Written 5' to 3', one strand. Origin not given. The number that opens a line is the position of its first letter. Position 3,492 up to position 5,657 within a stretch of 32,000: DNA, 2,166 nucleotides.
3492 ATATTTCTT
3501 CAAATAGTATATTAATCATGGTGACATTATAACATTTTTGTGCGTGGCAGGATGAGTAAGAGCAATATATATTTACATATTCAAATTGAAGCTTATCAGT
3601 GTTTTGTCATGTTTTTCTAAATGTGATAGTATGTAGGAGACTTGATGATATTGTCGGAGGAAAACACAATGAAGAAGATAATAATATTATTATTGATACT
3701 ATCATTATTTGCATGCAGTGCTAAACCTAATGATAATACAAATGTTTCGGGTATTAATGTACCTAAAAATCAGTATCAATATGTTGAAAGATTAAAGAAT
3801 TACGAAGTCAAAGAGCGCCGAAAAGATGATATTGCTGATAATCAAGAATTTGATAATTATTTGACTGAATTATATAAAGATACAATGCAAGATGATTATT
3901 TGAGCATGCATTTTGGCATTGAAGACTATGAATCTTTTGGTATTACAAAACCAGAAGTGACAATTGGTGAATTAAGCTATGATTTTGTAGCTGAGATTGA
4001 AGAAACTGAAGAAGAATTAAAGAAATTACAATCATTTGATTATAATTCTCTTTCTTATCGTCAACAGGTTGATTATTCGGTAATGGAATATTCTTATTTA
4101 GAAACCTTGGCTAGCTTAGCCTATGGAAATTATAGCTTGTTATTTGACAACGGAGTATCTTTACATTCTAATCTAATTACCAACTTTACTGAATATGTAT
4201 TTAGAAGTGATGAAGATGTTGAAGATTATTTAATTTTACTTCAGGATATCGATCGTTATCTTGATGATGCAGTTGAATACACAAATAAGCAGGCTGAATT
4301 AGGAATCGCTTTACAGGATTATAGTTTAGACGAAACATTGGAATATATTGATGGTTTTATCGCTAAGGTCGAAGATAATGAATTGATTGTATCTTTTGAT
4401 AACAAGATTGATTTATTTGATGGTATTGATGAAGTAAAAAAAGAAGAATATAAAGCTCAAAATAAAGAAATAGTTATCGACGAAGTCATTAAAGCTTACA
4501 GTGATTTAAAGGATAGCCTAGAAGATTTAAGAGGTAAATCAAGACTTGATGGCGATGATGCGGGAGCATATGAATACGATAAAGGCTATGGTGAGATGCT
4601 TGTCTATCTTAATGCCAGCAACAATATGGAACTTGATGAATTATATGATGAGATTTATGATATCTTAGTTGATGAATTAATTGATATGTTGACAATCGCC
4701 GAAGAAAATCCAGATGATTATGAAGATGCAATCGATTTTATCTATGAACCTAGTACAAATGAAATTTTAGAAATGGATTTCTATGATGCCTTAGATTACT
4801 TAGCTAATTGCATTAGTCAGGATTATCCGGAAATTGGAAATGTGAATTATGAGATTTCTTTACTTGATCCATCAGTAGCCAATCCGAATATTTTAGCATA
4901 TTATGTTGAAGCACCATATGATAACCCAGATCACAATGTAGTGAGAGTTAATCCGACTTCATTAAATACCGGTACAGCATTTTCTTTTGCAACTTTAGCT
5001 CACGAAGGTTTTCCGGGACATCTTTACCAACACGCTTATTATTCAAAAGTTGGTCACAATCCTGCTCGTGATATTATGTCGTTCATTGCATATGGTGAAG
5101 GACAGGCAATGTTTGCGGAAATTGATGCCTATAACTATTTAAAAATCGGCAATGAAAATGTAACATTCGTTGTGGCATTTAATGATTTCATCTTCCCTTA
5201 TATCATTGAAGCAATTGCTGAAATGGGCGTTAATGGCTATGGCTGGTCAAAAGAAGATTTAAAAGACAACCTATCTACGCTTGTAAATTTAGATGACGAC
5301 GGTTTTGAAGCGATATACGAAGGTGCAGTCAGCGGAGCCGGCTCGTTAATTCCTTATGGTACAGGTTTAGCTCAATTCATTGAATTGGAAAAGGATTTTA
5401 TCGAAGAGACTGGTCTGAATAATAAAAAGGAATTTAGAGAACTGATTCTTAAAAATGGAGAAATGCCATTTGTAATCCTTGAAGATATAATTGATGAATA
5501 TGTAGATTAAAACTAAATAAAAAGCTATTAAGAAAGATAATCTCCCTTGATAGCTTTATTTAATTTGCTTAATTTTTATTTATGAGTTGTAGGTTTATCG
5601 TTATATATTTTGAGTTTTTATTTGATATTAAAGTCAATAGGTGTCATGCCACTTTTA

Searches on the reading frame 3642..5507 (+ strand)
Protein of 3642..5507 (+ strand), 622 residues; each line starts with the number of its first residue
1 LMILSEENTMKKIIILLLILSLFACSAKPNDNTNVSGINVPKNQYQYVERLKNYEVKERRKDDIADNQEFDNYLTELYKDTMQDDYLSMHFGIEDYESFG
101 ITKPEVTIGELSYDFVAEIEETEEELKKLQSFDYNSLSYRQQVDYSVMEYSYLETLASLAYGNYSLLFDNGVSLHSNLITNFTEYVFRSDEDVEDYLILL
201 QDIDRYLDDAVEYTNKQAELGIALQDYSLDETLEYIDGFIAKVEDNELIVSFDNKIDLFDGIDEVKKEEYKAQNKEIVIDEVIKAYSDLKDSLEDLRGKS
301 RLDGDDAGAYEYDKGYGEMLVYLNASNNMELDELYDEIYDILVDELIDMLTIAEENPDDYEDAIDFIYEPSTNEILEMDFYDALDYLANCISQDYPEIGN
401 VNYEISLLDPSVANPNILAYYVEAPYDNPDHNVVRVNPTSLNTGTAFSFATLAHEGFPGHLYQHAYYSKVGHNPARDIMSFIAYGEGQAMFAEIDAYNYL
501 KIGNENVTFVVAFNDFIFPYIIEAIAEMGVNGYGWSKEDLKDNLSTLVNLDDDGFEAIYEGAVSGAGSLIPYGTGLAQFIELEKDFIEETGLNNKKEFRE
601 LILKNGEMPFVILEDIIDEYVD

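Call 9: search_protein_families(library=pfam, proteins=[window:3642-5507:+], max_evalue=0.00001)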
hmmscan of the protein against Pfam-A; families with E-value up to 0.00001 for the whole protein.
window:3642-5507:+ (622 aa): 1 family
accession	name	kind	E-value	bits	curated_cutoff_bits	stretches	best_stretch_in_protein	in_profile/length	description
PF05960.17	DUF885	-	3.3e-46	159.5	32.4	1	105-615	13-530/532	Bacterial protein of unknown function (DUF885)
